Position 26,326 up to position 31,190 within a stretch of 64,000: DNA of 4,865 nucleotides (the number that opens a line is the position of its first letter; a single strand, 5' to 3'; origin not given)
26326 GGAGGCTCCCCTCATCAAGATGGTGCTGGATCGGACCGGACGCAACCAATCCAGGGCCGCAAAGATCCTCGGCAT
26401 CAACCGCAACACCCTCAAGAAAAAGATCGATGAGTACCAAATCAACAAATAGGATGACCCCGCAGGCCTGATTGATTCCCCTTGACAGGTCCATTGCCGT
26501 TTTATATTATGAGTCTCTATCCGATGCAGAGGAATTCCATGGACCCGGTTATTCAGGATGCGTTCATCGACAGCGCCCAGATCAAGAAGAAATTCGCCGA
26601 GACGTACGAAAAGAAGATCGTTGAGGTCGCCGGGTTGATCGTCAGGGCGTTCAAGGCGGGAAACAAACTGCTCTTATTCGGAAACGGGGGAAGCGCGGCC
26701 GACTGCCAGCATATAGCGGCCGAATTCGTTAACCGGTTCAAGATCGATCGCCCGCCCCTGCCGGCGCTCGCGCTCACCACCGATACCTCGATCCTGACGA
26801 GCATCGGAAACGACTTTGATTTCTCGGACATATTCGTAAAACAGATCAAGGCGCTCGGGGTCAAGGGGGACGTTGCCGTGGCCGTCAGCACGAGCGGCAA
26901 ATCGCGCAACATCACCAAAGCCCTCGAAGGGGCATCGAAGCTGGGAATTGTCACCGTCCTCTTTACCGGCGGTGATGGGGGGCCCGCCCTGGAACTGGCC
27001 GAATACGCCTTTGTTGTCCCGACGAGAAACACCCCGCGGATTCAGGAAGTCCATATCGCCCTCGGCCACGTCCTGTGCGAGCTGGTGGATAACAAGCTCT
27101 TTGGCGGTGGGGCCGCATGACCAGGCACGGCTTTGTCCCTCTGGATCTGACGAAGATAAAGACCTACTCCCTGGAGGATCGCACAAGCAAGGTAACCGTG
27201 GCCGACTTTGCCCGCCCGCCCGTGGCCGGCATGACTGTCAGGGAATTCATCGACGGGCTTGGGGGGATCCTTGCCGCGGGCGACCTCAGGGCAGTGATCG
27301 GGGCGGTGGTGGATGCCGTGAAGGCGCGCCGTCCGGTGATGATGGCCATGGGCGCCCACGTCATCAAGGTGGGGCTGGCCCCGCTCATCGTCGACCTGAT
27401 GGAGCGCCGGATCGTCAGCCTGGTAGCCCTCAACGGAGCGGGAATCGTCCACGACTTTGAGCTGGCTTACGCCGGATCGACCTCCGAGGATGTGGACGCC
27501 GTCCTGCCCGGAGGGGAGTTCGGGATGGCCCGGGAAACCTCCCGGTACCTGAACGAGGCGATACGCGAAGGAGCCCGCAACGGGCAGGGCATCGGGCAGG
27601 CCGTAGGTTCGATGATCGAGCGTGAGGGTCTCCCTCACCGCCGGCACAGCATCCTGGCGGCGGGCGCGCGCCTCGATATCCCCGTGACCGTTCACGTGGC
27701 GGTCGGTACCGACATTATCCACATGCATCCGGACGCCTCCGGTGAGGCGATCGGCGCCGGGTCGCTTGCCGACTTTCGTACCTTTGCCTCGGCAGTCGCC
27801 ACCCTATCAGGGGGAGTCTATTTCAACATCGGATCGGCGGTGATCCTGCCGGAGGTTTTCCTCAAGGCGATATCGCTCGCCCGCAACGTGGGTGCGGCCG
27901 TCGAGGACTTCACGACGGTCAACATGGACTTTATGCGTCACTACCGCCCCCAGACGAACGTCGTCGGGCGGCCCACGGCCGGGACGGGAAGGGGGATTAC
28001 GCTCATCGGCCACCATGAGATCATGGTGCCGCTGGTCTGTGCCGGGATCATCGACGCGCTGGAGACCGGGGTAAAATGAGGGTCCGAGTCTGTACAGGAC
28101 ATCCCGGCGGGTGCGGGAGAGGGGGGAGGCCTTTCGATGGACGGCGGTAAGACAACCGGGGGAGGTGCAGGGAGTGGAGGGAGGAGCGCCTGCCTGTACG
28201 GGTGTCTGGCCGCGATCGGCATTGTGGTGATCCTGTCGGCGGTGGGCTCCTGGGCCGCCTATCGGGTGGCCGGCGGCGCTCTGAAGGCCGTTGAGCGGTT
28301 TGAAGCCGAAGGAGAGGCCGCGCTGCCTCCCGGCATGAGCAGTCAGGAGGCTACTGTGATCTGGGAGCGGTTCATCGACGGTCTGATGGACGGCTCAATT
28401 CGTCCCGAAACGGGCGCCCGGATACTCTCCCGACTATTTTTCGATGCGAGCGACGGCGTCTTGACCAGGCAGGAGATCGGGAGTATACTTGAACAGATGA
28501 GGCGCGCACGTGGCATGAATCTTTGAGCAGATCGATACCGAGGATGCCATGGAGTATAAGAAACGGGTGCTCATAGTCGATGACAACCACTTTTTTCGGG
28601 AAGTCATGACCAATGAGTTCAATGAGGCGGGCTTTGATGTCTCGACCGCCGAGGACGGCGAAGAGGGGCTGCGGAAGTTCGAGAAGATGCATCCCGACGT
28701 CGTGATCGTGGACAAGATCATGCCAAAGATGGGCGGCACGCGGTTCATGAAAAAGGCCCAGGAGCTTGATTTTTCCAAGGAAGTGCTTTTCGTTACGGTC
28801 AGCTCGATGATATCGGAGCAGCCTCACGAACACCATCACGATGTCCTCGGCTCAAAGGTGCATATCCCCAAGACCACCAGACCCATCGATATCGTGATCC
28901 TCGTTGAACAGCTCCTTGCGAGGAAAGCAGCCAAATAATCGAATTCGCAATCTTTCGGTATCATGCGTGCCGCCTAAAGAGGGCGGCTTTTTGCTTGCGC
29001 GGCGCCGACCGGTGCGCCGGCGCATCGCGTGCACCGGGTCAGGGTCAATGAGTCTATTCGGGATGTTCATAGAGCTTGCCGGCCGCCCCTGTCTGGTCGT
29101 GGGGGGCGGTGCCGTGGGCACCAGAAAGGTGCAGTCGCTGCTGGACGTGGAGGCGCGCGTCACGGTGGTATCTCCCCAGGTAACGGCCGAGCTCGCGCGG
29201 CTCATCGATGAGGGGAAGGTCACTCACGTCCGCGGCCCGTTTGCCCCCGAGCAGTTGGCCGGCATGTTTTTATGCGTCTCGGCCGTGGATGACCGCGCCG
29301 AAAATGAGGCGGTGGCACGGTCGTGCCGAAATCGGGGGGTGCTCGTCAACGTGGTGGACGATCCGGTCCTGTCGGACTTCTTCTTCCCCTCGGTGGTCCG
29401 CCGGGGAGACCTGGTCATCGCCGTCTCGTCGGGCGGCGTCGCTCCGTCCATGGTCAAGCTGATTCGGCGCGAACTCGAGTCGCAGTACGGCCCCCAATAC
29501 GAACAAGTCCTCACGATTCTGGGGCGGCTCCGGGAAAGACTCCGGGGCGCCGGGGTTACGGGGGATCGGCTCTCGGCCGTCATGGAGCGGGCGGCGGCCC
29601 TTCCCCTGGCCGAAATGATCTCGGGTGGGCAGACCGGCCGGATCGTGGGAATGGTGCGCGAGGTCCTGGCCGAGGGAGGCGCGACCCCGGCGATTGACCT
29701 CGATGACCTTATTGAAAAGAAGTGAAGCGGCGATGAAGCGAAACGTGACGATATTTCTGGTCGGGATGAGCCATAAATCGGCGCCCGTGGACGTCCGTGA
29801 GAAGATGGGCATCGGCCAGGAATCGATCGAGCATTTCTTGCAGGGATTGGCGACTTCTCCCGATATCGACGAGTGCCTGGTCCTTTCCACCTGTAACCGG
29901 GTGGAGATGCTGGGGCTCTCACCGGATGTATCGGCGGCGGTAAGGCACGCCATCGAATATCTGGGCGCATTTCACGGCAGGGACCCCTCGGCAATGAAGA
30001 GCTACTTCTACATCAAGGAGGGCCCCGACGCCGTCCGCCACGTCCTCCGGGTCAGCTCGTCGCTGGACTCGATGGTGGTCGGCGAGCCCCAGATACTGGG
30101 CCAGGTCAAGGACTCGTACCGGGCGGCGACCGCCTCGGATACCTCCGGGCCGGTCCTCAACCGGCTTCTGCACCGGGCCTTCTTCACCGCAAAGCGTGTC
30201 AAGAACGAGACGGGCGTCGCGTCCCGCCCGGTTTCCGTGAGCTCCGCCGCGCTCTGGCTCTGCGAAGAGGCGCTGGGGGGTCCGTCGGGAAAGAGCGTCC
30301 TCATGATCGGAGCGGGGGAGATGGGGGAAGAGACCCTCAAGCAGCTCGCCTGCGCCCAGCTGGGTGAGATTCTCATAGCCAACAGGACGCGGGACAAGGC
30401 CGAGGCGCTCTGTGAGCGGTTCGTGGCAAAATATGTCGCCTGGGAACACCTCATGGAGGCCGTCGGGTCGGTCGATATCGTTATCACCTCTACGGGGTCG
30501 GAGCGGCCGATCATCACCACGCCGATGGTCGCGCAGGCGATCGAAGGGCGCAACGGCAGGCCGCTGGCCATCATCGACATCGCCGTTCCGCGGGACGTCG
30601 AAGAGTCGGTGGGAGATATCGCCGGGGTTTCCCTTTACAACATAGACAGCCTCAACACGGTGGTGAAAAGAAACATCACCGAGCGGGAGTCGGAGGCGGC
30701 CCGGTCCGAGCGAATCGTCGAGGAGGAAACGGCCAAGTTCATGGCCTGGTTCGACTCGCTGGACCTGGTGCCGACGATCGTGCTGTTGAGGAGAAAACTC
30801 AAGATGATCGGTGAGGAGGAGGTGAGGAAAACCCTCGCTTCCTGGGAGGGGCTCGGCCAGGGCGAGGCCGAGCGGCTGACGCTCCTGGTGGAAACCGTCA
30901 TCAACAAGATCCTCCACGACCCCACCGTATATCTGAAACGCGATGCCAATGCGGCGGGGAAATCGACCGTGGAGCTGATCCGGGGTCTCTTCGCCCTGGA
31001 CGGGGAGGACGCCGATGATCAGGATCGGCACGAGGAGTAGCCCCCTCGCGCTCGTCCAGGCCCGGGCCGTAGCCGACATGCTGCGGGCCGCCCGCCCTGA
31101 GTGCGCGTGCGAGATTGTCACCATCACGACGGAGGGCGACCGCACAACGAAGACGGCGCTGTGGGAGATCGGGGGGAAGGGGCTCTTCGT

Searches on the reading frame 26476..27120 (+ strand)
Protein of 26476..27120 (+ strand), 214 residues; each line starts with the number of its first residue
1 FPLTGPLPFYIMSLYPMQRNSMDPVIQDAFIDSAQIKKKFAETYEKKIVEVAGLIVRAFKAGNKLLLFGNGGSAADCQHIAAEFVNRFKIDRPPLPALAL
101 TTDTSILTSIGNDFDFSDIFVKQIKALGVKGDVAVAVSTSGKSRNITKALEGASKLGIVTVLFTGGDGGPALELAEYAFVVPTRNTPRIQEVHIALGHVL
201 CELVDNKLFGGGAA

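Call 79: search_protein_families(library=pfam, max_evalue=0.001, proteins=[window:26476-27120:+])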
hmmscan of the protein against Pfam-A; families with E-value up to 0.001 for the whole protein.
window:26476-27120:+ (214 aa): 2 families
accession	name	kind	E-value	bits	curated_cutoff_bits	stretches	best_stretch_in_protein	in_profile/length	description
PF13580.11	SIS_2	-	4.3e-26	92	27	1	34-165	7-138/138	SIS domain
PF01380.27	SIS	-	2.7e-05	24.4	25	1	119-186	42-109/131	SIS domain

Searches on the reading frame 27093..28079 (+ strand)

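Call 79: search_protein_families(library=pfam, max_evalue=0.001, proteins=[window:27093-28079:+])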
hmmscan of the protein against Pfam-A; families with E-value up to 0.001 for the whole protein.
window:27093-28079:+ (328 aa): 1 family
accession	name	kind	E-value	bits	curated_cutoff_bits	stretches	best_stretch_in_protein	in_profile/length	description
PF01916.23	DS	-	0.00038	20.3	27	0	65-128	16-80/288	Deoxyhypusine synthase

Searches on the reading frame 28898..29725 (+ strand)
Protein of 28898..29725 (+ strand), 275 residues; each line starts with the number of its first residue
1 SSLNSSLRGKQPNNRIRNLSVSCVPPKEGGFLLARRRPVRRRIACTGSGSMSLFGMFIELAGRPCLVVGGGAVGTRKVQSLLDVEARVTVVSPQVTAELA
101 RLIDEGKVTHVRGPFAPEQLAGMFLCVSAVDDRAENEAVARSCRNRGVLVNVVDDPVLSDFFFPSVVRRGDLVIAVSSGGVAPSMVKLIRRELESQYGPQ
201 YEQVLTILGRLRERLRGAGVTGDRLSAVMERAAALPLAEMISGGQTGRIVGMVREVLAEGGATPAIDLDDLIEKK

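Call 79: search_protein_families(library=pfam, max_evalue=0.001, proteins=[window:28898-29725:+])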
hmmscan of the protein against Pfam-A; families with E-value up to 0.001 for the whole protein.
window:28898-29725:+ (275 aa): 2 families
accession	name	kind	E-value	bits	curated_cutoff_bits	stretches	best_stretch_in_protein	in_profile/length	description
PF13241.12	NAD_binding_7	-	4.1e-32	111.3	22.1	1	56-165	1-104/104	Putative NAD(P)-binding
PF14824.11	Sirohm_synth_M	-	1.2e-07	31.5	25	1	169-196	1-28/28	Sirohaem biosynthesis protein central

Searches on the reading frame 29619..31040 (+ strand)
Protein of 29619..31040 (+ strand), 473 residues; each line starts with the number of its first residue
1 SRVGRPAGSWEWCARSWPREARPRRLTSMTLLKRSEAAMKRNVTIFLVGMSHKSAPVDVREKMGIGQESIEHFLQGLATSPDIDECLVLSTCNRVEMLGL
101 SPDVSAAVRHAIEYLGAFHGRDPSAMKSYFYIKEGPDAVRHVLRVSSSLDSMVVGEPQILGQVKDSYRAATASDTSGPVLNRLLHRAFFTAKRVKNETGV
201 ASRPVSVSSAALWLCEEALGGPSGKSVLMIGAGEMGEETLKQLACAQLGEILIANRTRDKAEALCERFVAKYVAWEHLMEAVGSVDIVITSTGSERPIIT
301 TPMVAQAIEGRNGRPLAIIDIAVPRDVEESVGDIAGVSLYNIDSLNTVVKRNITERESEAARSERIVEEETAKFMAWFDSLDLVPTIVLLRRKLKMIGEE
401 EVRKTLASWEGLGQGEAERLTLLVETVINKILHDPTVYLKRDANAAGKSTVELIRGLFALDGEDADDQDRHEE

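Call 79: search_protein_families(library=pfam, max_evalue=0.001, proteins=[window:29619-31040:+])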
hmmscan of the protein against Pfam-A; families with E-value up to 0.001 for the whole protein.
window:29619-31040:+ (473 aa): 7 families
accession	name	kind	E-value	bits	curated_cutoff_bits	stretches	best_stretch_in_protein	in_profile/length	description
PF05201.20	GlutR_N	-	1.4e-49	168.2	27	1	48-198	1-151/151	Glutamyl-tRNAGlu reductase, N-terminal domain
PF01488.26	Shikimate_DH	-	5.1e-37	127.5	24.3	1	218-348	6-138/138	Shikimate / quinate 5-dehydrogenase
PF00745.25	GlutR_dimer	-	4.4e-24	85.1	22.9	1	364-460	3-99/99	Glutamyl-tRNAGlu reductase, dimerisation domain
PF03807.23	F420_oxidored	-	0.00018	22.5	21.6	1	229-292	4-67/94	NADP oxidoreductase coenzyme F420-dependent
PF03446.21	NAD_binding_2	-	0.00032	21.2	21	1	228-296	3-67/161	NAD binding domain of 6-phosphogluconate dehydrogenase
PF03435.24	Sacchrp_dh_NADP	-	0.00038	21.2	25.1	0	227-267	1-42/129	Saccharopine dehydrogenase NADP binding domain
PF02423.21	OCD_Mu_crystall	-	0.00063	19.2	24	0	226-305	131-216/314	Ornithine cyclodeaminase/mu-crystallin family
